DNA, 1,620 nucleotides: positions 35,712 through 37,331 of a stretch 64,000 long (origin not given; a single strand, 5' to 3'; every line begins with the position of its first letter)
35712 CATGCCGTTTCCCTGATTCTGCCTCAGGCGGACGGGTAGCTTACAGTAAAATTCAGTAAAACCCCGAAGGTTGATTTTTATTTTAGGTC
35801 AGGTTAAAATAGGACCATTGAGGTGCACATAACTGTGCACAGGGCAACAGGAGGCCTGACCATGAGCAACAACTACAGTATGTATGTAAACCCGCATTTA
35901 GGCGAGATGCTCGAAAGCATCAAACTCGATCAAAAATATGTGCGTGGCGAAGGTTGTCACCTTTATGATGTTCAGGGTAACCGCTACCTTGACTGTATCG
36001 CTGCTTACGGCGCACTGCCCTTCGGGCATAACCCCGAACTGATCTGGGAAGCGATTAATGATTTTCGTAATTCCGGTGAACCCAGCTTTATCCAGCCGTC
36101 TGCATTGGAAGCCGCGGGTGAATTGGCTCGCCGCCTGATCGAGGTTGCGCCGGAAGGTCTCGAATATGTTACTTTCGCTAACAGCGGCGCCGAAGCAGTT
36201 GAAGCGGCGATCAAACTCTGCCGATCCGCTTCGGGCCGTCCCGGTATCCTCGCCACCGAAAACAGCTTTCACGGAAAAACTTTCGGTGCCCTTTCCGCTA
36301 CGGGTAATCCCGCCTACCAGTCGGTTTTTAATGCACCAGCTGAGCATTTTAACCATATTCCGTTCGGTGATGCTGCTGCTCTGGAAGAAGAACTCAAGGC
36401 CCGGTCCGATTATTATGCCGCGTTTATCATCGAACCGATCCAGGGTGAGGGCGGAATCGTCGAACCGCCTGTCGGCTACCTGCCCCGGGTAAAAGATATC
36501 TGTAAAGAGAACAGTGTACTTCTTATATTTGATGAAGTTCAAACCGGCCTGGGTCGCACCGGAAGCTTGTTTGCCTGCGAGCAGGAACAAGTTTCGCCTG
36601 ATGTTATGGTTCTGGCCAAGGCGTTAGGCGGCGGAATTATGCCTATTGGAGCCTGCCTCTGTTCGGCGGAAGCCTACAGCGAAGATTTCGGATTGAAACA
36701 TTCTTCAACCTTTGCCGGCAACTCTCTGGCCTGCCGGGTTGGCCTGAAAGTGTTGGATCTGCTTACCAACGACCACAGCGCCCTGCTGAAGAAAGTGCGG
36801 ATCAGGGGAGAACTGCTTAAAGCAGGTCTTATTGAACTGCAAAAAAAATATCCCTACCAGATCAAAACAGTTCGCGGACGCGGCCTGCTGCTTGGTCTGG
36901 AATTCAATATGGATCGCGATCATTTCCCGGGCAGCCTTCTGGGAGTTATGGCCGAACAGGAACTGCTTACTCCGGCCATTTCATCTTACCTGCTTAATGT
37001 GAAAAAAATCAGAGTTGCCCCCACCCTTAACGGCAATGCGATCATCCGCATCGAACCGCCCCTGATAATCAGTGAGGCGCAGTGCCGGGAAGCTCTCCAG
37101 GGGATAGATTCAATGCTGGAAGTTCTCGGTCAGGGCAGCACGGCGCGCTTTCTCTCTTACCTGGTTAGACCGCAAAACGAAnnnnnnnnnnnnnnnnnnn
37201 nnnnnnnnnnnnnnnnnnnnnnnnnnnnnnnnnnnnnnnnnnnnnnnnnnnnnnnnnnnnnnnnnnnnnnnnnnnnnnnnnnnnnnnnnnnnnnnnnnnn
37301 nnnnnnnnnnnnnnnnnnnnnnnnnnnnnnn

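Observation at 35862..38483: Natural fusion of a class-III aminotransferase to an acyl-ACP-reductase-like thioester reductase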

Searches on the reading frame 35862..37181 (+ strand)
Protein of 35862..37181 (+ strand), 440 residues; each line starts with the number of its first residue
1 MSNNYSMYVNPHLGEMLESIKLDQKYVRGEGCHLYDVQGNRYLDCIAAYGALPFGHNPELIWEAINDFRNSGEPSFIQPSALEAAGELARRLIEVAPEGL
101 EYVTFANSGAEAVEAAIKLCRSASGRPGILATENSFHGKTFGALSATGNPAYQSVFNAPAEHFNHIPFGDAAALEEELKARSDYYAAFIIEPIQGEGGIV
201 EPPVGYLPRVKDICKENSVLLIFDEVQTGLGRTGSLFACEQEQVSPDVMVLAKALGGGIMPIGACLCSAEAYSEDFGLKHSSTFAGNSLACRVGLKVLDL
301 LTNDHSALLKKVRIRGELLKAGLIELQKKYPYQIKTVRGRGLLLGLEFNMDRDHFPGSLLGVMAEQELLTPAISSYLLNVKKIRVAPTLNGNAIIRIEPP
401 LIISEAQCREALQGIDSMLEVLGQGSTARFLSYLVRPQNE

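Call 9: search_solved_structures(query=window:35862-37181:+, max_evalue=1e-40)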
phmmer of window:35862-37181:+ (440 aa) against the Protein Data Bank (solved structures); distinct sequences matched with E-value up to 1e-40: 65 (the best 60 are shown).
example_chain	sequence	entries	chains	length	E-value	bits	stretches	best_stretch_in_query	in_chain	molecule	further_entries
4ppm_A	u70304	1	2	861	3.6e-89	302.8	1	4-350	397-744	Aminotransferase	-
5h7d_A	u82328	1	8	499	2.2e-77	263.9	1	29-420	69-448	Putrescine aminotransferase,Immunoglobulin G-binding protein A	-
5x3f_A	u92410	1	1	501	2.3e-77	263.9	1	29-420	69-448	Putrescine aminotransferase,Immunoglobulin G-binding protein A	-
4uox_A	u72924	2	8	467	3.5e-77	263.3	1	29-413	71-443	PUTRESCINE AMINOTRANSFERASE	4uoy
8cpl_A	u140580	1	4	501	4e-77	263.1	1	29-413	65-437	Putrescine aminotransferase,Immunoglobulin G-binding protein A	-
8r2p_A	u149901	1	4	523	4.5e-77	262.9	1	29-414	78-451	Putrescine aminotransferase,Immunoglobulin G-binding protein A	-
2eh6_A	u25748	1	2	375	5.9e-60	206.5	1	21-351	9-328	Acetylornithine aminotransferase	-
8ht2_A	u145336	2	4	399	1.5e-59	205.2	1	26-369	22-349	Acetylornithine aminotransferase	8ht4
5viu_A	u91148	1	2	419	2.2e-59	204.6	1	28-415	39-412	Acetylornithine aminotransferase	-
3ruy_A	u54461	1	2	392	8.6e-59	202.7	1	28-350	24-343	Ornithine aminotransferase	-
7nn1_A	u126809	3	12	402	1.4e-58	202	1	28-410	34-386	Acetylornithine aminotransferase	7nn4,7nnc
6w7x_A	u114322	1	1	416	7.2e-57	196.4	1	27-373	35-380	Acetylornithine aminotransferase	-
1vef_A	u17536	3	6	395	7.4e-57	196.3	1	22-349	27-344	Acetylornithine/acetyl-lysine aminotransferase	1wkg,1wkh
2ord_A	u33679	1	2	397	1e-56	195.9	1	21-351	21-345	Acetylornithine aminotransferase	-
2e54_A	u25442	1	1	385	1.5e-56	195.3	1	24-351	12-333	Acetylornithine aminotransferase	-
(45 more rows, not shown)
